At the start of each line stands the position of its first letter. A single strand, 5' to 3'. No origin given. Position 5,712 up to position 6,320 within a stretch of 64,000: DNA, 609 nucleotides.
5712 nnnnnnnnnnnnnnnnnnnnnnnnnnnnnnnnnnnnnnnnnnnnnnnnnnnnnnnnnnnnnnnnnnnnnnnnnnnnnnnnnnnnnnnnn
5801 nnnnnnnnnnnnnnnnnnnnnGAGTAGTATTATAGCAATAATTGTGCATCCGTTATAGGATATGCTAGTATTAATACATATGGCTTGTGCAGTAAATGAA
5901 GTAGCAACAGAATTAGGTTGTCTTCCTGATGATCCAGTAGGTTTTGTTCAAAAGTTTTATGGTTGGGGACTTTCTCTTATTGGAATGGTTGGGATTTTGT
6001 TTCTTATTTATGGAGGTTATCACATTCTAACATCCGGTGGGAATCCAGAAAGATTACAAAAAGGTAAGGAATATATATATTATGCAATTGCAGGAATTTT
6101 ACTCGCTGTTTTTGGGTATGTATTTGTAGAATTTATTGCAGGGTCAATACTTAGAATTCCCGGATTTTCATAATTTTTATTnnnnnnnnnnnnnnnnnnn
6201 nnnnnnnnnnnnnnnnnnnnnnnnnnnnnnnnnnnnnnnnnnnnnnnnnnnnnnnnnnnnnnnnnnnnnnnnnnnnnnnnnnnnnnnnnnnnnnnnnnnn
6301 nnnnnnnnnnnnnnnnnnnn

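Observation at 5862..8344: Orphan VirB2(TrbC)-like + VirB6(TrbL)-like membrane pair without VirB4/VirD4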

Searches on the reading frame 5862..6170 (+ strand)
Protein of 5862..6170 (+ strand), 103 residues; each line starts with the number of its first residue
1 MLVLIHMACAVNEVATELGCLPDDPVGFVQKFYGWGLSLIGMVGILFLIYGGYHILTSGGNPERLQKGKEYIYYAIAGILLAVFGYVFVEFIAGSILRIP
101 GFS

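Call 3: search_protein_families(library=pfam, proteins=[window:5862-6170:+], max_evalue=1)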
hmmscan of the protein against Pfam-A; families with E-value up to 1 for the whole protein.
window:5862-6170:+ (103 aa): 3 families
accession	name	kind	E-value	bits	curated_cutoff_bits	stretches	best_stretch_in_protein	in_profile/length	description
PF18895.5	T4SS_pilin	-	3e-08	34.1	26.6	1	27-91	7-70/71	Type IV secretion system pilin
PF01578.25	Cytochrom_C_asm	-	0.058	13.5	29.9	1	45-93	163-208/212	Cytochrome C assembly protein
PF01810.24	LysE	-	0.35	10.8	25.6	0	33-66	55-88/193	LysE type translocator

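Call 4: search_protein_families(library=ncbifam, proteins=[window:5862-6170:+], max_evalue=1)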
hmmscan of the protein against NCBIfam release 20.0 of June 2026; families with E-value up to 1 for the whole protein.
window:5862-6170:+ (103 aa): 3 families
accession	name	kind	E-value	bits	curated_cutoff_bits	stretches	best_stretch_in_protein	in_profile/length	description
NF045849.1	ICE_MMCAP2_0565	equivalog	1.2e-06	28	40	1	26-95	10-79/80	Mbov_0395 family pilin-like conjugal transfer protein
TIGR00797.1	matE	subfamily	0.0045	15.9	147.4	1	28-94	70-137/396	MATE family efflux transporter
NF007577.0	PRK10209.1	equivalog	0.12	12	189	1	36-90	46-98/190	HdeD family acid-resistance protein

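Call 10: find_homologous_proteins(query=window:5862-6170:+, max_evalue=0.001)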
Query window:5862-6170:+ (103 aa): 75 proteins with E <= 0.001 among 88 candidates.
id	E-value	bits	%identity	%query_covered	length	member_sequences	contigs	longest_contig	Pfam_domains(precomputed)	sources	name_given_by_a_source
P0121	3.3e-61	222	100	100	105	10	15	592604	PF18895.6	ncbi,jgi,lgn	-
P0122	5.9e-49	183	86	94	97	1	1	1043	PF18895.6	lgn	-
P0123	1.9e-48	181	80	94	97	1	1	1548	PF18895.6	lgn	-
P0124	2.2e-48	181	78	94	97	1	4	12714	PF18895.6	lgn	-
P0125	2.2e-48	181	83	93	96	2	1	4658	PF18895.6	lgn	-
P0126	5.3e-48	180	82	94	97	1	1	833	PF18895.6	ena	-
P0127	7.3e-48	179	78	94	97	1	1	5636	PF18895.6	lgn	-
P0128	8.3e-48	179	79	94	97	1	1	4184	PF18895.6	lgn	-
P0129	1.1e-47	178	79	94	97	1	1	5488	PF18895.6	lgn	-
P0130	1.1e-47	178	82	93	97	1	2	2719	PF18895.6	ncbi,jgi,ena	-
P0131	1.5e-47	178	83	93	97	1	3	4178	PF18895.6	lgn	-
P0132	2.4e-47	177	78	94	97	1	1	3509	PF18895.6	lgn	-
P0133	2.4e-47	177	77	96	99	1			PF18895.6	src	-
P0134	4.2e-47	177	79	93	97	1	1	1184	PF18895.6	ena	-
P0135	5.7e-47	176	82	94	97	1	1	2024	PF18895.6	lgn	-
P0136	5.8e-47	176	77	94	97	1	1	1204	PF18895.6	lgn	-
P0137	7.6e-47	176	80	94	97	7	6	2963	PF18895.6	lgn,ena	-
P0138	2.2e-46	174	76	94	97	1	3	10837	PF18895.6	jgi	jgi:hypothetical protein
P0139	3.1e-46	174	81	93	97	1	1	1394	PF18895.6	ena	-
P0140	5.5e-46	173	82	94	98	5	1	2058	PF18895.6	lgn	-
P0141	8.3e-46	172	79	94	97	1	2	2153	PF18895.6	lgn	-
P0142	1.5e-45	172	80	93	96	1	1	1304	PF18895.6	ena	-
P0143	2.0e-45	171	79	94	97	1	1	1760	PF18895.6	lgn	-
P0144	2.9e-45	171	79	94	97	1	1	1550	PF18895.6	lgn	-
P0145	3.2e-45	171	80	93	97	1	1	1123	PF18895.6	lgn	-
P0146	3.9e-45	170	79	94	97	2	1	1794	PF18895.6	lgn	-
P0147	4.5e-45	170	82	91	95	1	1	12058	PF18895.6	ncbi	ncbi:MAG: hypothetical protein ACM3IJ_04180 [Candidatus Levyibacteriota bacterium]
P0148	1.1e-44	169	81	93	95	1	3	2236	PF18895.6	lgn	-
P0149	5.0e-44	167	80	93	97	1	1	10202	PF18895.6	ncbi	ncbi:MAG: hypothetical protein ACHQT7_00470 [Candidatus Levyibacteriota bacterium]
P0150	1.2e-43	166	78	93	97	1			PF18895.6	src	-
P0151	1.5e-43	165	78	93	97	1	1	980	PF18895.6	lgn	-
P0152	1.8e-43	165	78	93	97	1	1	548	PF18895.6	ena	-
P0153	5.9e-43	163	79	93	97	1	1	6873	PF18895.6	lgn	-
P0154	6.3e-43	163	76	93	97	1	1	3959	PF18895.6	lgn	-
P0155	2.3e-42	161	77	93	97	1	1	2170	PF18895.6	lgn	-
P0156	5.3e-41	157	72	94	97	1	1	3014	PF18895.6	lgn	-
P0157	7.2e-41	157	74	93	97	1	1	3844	PF18895.6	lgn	-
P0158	7.8e-41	156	71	92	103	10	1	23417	PF18895.6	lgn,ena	-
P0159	1.9e-40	155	75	93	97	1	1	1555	PF18895.6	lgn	-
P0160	1.9e-40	155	73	94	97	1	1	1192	PF18895.6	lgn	-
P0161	4.3e-40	154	71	93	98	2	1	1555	PF18895.6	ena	-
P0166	5.2e-38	147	67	93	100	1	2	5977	PF18895.6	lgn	-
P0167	2.5e-37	145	72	93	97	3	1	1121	PF18895.6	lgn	-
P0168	3.0e-37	145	68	93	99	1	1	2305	PF18895.6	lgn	-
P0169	3.8e-37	145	72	94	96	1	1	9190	PF18895.6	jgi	jgi:glucose uptake protein GlcU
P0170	6.7e-37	144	73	94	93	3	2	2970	PF18895.6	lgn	-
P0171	1.7e-36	143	64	100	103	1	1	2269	PF18895.6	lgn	-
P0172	2.9e-36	142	67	94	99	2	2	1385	PF18895.6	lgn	-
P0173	3.0e-36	142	61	93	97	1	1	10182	PF18895.6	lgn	-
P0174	3.1e-36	142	67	94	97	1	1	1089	PF18895.6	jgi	jgi:glucose uptake protein GlcU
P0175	4.8e-36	141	61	95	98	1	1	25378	PF18895.6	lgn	-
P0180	1.2e-33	133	66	94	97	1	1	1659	PF18895.6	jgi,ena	-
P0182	1.5e-33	133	68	94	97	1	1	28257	PF18895.6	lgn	-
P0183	3.3e-33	132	64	94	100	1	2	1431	PF18895.6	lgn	-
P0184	3.3e-33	132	60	93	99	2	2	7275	PF18895.6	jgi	jgi:hypothetical protein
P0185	3.1e-31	126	65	93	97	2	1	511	PF18895.6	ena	-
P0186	7.6e-30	121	67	86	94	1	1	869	PF18895.6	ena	-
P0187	1.4e-29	120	61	84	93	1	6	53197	PF18895.6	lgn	-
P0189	1.9e-29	120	66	88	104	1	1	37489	PF18895.6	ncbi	-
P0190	2.0e-29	120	60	95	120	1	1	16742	PF18895.6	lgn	-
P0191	1.2e-28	117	63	85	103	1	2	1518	PF18895.6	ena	-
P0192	4.8e-28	115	63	89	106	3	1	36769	PF18895.6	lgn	-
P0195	2.7e-25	107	52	94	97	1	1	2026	PF18895.6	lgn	-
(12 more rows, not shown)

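Call 11: find_encoding_contigs(protein=P0121, flank=10000, max_places=4)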
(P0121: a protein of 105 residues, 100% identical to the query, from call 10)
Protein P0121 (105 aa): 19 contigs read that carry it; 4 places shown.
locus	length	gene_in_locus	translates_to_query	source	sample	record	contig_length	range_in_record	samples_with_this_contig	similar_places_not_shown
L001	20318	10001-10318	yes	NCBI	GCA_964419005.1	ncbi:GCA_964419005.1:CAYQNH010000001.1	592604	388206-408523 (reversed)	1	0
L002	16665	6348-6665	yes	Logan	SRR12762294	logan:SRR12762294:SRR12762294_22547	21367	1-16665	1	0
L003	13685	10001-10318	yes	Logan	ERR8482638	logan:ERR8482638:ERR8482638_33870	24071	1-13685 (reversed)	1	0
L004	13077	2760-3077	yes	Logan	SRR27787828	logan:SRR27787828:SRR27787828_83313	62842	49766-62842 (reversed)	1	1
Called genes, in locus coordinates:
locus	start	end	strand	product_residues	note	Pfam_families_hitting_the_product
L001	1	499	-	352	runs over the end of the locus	PF01979:Amidohydro_1, PF12890:DHOase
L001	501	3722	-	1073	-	PF25596:CPSase_L_D1, PF02222:ATP-grasp (weak), PF02786:CPSase_L_D2, PF02787:CPSase_L_D3, PF25596:CPSase_L_D1, PF02222:ATP-grasp, PF02786:CPSase_L_D2, PF02142:MGS, +3 more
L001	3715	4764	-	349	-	PF00988:CPSase_sm_chain, PF00117:GATase, PF07722:Peptidase_C26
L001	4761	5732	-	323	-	PF02729:OTCace_N, PF00185:OTCace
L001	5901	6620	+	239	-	PF01628:HrcA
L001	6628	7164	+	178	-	PF01025:GrpE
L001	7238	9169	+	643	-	PF00012:HSP70, PF14450:FtsA (faint), PF06723:MreB_Mbl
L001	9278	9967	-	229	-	-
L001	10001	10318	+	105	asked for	PF18895:T4SS_pilin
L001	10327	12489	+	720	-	-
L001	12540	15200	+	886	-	PF02861:Clp_N, PF23569:NBD_SMAX1, PF00004:AAA, PF17871:AAA_lid_9, PF00004:AAA, PF07724:AAA_2, PF07728:AAA_5, PF10431:ClpB_D2-small, +6 more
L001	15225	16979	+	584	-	PF00082:Peptidase_S8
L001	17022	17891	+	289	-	PF00226:DnaJ, PF01556:DnaJ_C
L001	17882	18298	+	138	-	-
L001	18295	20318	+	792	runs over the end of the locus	PF00158:Sigma54_activat (faint), PF12775:AAA_7 (faint), PF13191:AAA_16 (weak), PF17871:AAA_lid_9, PF00004:AAA (weak), PF07724:AAA_2, PF07728:AAA_5, PF10431:ClpB_D2-small, +2 more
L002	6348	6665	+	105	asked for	PF18895:T4SS_pilin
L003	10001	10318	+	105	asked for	PF18895:T4SS_pilin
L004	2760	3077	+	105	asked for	PF18895:T4SS_pilin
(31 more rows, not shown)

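Call 53: predict_structure(alignment_id=A3)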
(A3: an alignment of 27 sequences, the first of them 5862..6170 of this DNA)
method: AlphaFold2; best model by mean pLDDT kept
length: 103 residues; sequences in the alignment: 27
mean_pLDDT: 82.9   pTM: 0.61
mean pLDDT of the five models: 82.9, 81.5, 81.2, 78.1, 75.4
residues with pLDDT >= 90: 47; 70-90: 38; 50-70: 15; < 50: 3
segments of 3 or more residues with pLDDT < 50: none
pLDDT, mean of each block of 10 residues (from residue 1): 56 76 81 90 96 93 94 96 90 67 57
secondary structure, 60 per line:
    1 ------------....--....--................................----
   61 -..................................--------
elements in order: E13-16 E19-22 H25-56 H62-95

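Call 59: fold_search(model_id=the predicted structure, library=pdb)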
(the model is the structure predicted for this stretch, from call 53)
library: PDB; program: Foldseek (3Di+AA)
matches with E <= 10: 173; with E <= 0.001: 0
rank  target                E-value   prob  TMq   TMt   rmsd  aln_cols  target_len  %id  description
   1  7ytj_A                1.1e+00  0.82  0.55  0.49   7.5        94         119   13  Cryo-EM structure of VTC complex (released 2023-02-22)
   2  3q84_H                2.0e+00  0.21  0.38  0.17   9.2        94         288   14  Crystal structure of human PACSIN 1 F-BAR domain (released 2012-02-22)
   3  3epv_C                2.3e+00  0.60  0.59  0.57   7.6       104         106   10  X-ray Structure of the Metal-sensor CnrX in both the Apo- and Copper-bound Forms (released 2008-11-25)
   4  8zar_C                2.4e+00  0.72  0.56  0.19   4.1        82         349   12  EmrAB-TolC MFS-type tripartite multidrug efflux pump FA (released 2025-04-30)
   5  3epv_A                2.6e+00  0.57  0.53  0.51   7.0        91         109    9  X-ray Structure of the Metal-sensor CnrX in both the Apo- and Copper-bound Forms (released 2008-11-25)
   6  7njl_P                2.6e+00  0.15  0.30  0.35   6.4        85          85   18  Mycobacterium smegmatis ATP synthase state 1b (released 2021-10-27)
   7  3q84_G                2.9e+00  0.13  0.36  0.17   9.2       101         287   13  Crystal structure of human PACSIN 1 F-BAR domain (released 2012-02-22)
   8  1l6t_MODEL_1_A        3.1e+00  0.75  0.51  0.65   2.4        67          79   15  STRUCTURE OF ALA24/ASP61 TO ASP24/ASN61 SUBSTITUTED SUBUNIT C OF ESCHERICHIA COLI ATP SYNTHASE (released 2002-07-24)
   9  8zal_A                3.1e+00  0.66  0.57  0.19   4.1        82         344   12  EmrAB-TolC MFS-type tripartite multidrug efflux pump EA (released 2025-04-30)
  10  6tra_L                3.2e+00  0.14  0.35  0.27   5.6        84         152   21  Cryo- EM structure of the Thermosynechococcus elongatus photosystem I in the presence of cytochrome c6 (released 2020-09-16)
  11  8zal_B                3.4e+00  0.60  0.56  0.19   4.1        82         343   12  EmrAB-TolC MFS-type tripartite multidrug efflux pump EA (released 2025-04-30)
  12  8xls_L                3.4e+00  0.54  0.51  0.38   3.6        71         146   18  PSI-FCPI of the diatom Thalassiosira pseudonana CCMP1335 (released 2024-10-30)
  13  2y3h_B                3.4e+00  0.44  0.45  0.42   2.8        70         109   11  E63Q mutant of Cupriavidus metallidurans CH34 CnrXs (released 2011-03-30)
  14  3hai_C                3.4e+00  0.33  0.49  0.20   9.8        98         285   12  Crystal structure of human PACSIN1 F-BAR domain (P21 lattice) (released 2009-06-16)
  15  8dfu_0                3.6e+00  0.60  0.47  0.56   3.3        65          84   18  Cryo-EM structure of conjugation pili from Aeropyrum pernix (released 2023-03-22)
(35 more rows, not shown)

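Call 88: search_protein_families(library=padloc, proteins=[window:5862-6170:+], max_evalue=0.001)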
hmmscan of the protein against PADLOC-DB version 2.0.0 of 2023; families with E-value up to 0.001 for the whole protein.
window:5862-6170:+ (103 aa): 0 families
